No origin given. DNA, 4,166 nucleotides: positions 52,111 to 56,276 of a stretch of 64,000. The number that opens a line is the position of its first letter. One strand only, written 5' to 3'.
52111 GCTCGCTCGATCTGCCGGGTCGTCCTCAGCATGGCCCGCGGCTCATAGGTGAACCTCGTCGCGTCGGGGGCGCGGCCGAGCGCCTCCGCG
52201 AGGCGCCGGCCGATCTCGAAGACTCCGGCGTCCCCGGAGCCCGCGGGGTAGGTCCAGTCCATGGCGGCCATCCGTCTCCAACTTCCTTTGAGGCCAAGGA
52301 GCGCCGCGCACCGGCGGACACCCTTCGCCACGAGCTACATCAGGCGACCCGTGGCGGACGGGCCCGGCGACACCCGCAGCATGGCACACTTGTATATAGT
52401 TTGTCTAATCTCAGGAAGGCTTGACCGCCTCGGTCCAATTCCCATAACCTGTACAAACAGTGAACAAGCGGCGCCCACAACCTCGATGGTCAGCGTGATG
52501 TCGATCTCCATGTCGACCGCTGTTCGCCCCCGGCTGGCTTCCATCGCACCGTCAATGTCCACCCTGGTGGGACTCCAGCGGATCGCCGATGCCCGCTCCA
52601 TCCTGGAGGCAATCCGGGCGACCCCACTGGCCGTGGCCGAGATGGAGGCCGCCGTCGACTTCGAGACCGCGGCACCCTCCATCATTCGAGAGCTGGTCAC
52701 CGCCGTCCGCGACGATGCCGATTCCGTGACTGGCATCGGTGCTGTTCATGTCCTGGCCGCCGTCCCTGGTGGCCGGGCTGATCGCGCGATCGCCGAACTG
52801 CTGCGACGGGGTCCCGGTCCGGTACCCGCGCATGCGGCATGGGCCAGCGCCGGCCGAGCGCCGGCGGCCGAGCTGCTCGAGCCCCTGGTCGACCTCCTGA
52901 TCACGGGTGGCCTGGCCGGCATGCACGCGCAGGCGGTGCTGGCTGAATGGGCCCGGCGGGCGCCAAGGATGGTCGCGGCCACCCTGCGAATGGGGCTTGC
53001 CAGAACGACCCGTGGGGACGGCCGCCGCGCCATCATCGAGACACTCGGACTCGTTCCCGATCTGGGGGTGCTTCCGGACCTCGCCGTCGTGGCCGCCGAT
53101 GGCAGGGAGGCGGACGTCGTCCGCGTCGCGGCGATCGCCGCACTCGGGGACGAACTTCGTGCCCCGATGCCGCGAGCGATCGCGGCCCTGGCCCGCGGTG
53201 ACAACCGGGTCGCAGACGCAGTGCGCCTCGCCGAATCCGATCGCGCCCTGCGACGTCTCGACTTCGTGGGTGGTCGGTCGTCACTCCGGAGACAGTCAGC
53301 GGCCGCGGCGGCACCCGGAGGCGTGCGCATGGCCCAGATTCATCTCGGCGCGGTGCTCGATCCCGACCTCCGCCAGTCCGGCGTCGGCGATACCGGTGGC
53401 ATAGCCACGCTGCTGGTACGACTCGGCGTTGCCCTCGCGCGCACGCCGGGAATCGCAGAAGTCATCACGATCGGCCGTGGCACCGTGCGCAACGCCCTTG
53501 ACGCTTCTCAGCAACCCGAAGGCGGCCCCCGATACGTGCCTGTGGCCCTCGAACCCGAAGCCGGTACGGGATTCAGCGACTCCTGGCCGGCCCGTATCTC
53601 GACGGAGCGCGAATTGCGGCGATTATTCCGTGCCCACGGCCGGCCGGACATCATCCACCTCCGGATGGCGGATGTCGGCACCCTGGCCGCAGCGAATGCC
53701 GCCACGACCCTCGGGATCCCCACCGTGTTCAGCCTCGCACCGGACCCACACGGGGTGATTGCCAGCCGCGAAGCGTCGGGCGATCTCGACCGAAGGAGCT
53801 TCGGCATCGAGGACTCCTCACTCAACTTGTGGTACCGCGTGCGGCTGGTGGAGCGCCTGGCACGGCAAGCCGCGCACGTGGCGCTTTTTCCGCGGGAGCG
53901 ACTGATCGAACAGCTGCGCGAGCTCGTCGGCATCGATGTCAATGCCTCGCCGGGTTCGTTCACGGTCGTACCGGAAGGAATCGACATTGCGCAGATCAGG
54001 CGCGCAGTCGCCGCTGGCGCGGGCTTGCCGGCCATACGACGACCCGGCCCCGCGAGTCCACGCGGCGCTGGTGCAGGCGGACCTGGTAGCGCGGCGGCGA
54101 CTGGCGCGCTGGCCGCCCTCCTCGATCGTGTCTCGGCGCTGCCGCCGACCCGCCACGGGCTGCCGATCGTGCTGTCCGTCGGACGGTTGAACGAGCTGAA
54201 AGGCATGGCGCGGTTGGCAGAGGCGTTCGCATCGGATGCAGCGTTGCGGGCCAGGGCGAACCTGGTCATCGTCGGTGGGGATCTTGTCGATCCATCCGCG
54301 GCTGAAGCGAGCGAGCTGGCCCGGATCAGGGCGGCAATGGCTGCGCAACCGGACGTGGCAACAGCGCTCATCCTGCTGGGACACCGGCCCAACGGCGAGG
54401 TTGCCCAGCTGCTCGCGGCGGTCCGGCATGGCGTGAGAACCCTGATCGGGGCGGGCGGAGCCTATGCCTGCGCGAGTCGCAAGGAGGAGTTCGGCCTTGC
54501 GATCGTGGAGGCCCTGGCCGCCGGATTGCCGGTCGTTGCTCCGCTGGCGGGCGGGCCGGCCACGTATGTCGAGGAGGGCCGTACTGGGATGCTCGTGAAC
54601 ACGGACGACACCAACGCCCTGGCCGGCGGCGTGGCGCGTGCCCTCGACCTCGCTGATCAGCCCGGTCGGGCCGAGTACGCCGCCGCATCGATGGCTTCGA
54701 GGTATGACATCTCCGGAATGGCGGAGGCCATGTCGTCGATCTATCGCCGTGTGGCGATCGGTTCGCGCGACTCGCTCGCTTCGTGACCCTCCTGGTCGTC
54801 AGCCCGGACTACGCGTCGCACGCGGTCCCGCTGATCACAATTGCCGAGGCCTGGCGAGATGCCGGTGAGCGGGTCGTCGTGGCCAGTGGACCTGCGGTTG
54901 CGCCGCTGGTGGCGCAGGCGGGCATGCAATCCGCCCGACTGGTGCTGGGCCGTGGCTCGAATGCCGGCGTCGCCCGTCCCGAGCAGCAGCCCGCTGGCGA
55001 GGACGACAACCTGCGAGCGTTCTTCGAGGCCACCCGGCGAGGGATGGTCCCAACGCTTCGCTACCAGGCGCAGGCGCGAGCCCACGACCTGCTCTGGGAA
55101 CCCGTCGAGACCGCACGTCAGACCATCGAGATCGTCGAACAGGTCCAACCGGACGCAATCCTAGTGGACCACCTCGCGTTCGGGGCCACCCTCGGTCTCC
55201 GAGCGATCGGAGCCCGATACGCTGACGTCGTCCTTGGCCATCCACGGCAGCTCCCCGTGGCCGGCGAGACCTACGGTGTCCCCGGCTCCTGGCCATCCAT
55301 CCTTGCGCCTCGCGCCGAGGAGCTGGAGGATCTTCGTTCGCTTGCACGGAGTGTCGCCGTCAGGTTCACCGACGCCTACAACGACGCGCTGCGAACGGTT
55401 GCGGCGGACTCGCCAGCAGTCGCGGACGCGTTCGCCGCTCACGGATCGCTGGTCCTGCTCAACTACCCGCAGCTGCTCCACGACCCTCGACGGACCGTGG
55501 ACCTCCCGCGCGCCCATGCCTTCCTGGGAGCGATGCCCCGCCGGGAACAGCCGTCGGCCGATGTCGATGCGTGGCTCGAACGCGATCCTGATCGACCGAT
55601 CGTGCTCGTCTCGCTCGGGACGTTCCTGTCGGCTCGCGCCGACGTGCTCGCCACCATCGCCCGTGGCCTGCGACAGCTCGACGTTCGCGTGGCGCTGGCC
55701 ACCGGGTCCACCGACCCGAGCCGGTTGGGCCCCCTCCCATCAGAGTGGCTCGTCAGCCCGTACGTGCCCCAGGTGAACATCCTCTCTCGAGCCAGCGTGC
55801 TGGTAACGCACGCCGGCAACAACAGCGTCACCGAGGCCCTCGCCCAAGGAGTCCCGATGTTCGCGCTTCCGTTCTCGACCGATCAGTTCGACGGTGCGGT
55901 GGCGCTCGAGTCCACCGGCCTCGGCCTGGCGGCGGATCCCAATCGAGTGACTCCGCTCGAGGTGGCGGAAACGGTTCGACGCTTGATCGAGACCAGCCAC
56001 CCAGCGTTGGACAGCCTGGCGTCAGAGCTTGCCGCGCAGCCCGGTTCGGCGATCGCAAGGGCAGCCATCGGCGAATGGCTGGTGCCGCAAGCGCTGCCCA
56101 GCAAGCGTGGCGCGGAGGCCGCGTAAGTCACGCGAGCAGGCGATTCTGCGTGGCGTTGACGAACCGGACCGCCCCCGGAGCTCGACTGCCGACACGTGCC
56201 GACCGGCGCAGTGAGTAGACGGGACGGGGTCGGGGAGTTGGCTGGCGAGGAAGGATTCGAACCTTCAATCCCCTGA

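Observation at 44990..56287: Direct repeats of a tRNA-Gln 3' half bracket an 11.2-kb block: an att-like footprint with no integrase and no intact tRNA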

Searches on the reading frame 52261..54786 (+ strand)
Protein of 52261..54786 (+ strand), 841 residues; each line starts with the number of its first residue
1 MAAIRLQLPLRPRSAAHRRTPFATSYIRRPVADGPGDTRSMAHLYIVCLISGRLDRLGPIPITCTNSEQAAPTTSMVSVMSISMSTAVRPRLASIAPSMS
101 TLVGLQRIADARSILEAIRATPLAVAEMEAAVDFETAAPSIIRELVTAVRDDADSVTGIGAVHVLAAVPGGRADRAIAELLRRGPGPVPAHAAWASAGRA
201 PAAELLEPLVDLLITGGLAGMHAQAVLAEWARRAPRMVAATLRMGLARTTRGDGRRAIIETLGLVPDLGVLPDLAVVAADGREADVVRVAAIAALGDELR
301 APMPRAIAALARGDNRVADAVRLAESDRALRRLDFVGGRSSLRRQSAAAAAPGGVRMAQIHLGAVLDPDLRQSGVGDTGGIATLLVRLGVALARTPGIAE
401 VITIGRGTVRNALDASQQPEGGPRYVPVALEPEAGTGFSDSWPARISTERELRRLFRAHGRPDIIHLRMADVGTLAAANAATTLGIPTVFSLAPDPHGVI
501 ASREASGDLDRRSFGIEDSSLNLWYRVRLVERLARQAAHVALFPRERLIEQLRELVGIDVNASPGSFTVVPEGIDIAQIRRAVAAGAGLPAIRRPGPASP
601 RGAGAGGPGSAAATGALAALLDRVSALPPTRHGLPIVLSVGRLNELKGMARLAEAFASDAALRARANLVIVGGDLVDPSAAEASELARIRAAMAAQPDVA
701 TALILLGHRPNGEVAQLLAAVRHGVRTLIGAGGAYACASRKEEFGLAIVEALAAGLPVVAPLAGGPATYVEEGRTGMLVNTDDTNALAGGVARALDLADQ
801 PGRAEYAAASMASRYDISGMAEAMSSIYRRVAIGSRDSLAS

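Call 10: search_protein_families(library=pfam, proteins=[window:52261-54786:+], max_evalue=0.01)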
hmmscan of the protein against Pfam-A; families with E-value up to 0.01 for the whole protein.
window:52261-54786:+ (841 aa): 4 families
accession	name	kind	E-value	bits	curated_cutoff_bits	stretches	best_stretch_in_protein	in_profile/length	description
PF00534.26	Glycos_transf_1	-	4.1e-21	75.7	26.4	1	632-808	13-169/172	Glycosyl transferases group 1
PF13692.12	Glyco_trans_1_4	-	5.4e-18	66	27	1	635-795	2-140/142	Glycosyl transferases group 1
PF13439.12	Glyco_transf_4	-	3e-08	34.3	28.5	1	379-577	2-169/170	Glycosyltransferase Family 4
PF20706.3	GT4-conflict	-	4.1e-05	23.2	26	1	628-774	192-324/385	Family 4 Glycosyltransferase in conflict systems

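Call 65: search_protein_families(library=padloc, proteins=[window:52261-54786:+], max_evalue=0.001)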
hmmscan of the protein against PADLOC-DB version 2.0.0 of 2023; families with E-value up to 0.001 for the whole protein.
window:52261-54786:+ (841 aa): 0 families

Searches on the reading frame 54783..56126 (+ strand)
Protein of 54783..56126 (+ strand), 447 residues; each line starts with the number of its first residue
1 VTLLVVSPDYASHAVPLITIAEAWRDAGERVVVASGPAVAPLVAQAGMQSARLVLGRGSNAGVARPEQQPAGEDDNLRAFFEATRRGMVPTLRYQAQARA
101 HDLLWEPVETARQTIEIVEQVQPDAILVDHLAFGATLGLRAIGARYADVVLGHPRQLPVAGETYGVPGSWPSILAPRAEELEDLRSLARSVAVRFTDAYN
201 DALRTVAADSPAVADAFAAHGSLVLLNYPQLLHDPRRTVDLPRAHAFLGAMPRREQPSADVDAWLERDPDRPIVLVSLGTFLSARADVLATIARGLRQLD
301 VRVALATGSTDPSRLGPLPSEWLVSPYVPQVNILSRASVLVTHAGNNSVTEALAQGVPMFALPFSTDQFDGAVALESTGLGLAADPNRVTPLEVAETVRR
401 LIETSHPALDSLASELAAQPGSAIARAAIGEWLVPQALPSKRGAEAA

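Call 10: search_protein_families(library=pfam, proteins=[window:54783-56126:+], max_evalue=0.01)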
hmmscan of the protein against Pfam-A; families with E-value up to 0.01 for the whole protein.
window:54783-56126:+ (447 aa): 3 families
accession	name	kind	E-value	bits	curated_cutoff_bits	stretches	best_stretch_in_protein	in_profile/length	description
PF00201.24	UDPGT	-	6e-19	68.7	19.5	1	257-404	261-408/499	UDP-glucoronosyl and UDP-glucosyl transferase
PF06722.18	EryCIII-like_C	-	6.3e-10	39.6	31.7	1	296-420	7-133/145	Erythromycin biosynthesis protein CIII-like, C-terminal domain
PF04101.22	Glyco_tran_28_C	-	1.9e-08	35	22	1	324-406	58-145/166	Glycosyltransferase family 28 C-terminal domain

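Call 51: find_homologous_proteins(query=window:54783-56126:+, max_evalue=1e-30)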
Query window:54783-56126:+ (447 aa): 1636 proteins with E <= 1e-30 among 8000 candidates; the best 120 are listed.
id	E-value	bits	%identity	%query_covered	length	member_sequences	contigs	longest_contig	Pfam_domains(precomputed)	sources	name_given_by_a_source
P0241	7.8e-283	956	100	100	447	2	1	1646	PF00201.25,PF04101.23,PF06722.19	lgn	-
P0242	5.0e-228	776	83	97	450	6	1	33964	PF00201.25,PF04101.23,PF06722.19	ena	-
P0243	5.9e-225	765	82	97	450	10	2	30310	PF00201.25,PF04101.23,PF06722.19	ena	-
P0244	9.7e-224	761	80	100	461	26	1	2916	PF00201.25,PF04101.23,PF06722.19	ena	-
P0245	9.6e-223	758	81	97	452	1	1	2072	PF00201.25,PF04101.23,PF06722.19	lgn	-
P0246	1.3e-222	758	81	97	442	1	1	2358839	PF00201.25,PF04101.23,PF06722.19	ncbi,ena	-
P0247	3.1e-222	756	82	97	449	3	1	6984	PF00201.25,PF04101.23,PF06722.19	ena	-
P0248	1.5e-219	748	80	97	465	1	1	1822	PF00201.25,PF04101.23,PF06722.19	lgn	-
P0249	1.1e-217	741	80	97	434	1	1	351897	PF00201.25,PF04101.23,PF06722.19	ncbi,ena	-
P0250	4.5e-215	733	79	97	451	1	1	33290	PF00201.25,PF04101.23,PF06722.19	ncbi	-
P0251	7.6e-214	729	78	97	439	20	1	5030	PF00201.25,PF04101.23,PF06722.19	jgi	jgi:MGT family glycosyltransferase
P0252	6.5e-213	726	77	97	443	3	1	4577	PF00201.25,PF04101.23,PF06722.19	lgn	-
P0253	5.2e-211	719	77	97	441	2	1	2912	PF00201.25,PF04101.23,PF06722.19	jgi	jgi:MGT family glycosyltransferase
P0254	4.0e-208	710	76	98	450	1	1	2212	PF00201.25,PF04101.23,PF06722.19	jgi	-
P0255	1.2e-195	669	71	99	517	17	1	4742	PF00201.25,PF04101.23,PF06722.19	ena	-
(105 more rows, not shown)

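Call 52: find_encoding_contigs(protein=P0246, flank=10000, max_places=3)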
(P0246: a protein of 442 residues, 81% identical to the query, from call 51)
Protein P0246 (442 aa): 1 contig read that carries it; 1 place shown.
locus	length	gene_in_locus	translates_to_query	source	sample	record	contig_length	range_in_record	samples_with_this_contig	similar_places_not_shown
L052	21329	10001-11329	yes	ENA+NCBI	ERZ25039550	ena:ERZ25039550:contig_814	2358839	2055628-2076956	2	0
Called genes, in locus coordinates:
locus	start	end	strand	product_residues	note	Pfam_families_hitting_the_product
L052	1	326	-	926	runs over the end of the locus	PF13191:AAA_16 (weak), PF13401:AAA_22 (faint), PF25873:WHD_MalT, PF17874:TPR_MalT, PF00196:GerE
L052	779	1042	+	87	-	PF02776:TPP_enzyme_N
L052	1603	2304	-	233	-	PF12840:HTH_20 (weak)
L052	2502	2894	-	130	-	PF07784:DUF1622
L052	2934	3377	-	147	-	PF01152:Bac_globin (weak)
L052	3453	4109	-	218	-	PF00027:cNMP_binding, PF13545:HTH_Crp_2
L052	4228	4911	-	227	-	-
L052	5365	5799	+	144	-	PF13474:SnoaL_3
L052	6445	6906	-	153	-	-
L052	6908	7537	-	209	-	PF10069:DICT (faint)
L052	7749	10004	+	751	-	PF13439:Glyco_transf_4, PF20706:GT4-conflict (faint), PF00534:Glycos_transf_1, PF13692:Glyco_trans_1_4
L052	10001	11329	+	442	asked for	PF00201:UDPGT, PF04101:Glyco_tran_28_C, PF06722:EryCIII-like_C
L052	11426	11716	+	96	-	PF03441:FAD_binding_7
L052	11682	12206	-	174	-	PF12802:MarR_2, PF01047:MarR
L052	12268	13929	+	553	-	PF00083:Sugar_tr (weak), PF07690:MFS_1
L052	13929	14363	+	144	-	PF04075:F420H2_quin_red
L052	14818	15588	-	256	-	PF00892:EamA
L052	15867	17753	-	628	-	PF01590:GAF (weak), PF13185:GAF_2, PF13492:GAF_3, PF00990:GGDEF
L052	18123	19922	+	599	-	PF00989:PAS (weak), PF08448:PAS_4 (faint), PF13188:PAS_8 (weak), PF00990:GGDEF, PF00563:EAL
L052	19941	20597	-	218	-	PF00589:Phage_integrase (weak)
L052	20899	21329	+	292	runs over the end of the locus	-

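Call 53: find_encoding_contigs(protein=P0242, flank=10000, max_places=3)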
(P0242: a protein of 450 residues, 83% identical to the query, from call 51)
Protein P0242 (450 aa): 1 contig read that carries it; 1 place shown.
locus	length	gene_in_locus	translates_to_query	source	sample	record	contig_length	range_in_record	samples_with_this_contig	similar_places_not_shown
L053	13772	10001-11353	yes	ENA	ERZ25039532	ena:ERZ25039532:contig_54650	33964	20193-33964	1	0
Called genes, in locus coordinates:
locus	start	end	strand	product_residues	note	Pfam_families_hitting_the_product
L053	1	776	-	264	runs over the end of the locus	PF13490:zf-HC2 (weak)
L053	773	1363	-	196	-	PF04542:Sigma70_r2, PF08281:Sigma70_r4_2 (weak)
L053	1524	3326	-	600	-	-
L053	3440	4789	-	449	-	PF00246:Peptidase_M14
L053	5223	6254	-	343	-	PF00749:tRNA-synt_1c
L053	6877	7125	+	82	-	-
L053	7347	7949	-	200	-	-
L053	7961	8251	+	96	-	-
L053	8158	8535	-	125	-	-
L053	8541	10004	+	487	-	PF20706:GT4-conflict (weak), PF00534:Glycos_transf_1, PF13692:Glyco_trans_1_4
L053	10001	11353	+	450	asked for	PF00201:UDPGT, PF04101:Glyco_tran_28_C, PF06722:EryCIII-like_C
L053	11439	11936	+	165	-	PF00875:DNA_photolyase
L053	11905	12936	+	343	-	PF03441:FAD_binding_7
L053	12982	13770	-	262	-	?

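Call 65: search_protein_families(library=padloc, proteins=[window:54783-56126:+], max_evalue=0.001)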
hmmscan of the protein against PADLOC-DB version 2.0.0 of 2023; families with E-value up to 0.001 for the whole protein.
window:54783-56126:+ (447 aa): 0 families

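Call 66: search_protein_families(library=pfam, proteins=[L052:19941-20597:-], max_evalue=0.01)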
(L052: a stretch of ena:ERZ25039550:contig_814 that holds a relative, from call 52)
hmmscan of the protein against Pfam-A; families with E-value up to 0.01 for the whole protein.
L052:19941-20597:- (218 aa): 2 families
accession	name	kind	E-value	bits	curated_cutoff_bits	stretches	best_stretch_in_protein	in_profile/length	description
PF00589.27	Phage_integrase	-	1.7e-06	28.3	27.1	1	149-193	20-66/172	Phage integrase family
PF02899.23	Phage_int_SAM_1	-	8.7e-05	23.2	22.3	1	42-113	9-82/83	Phage integrase, N-terminal SAM-like domain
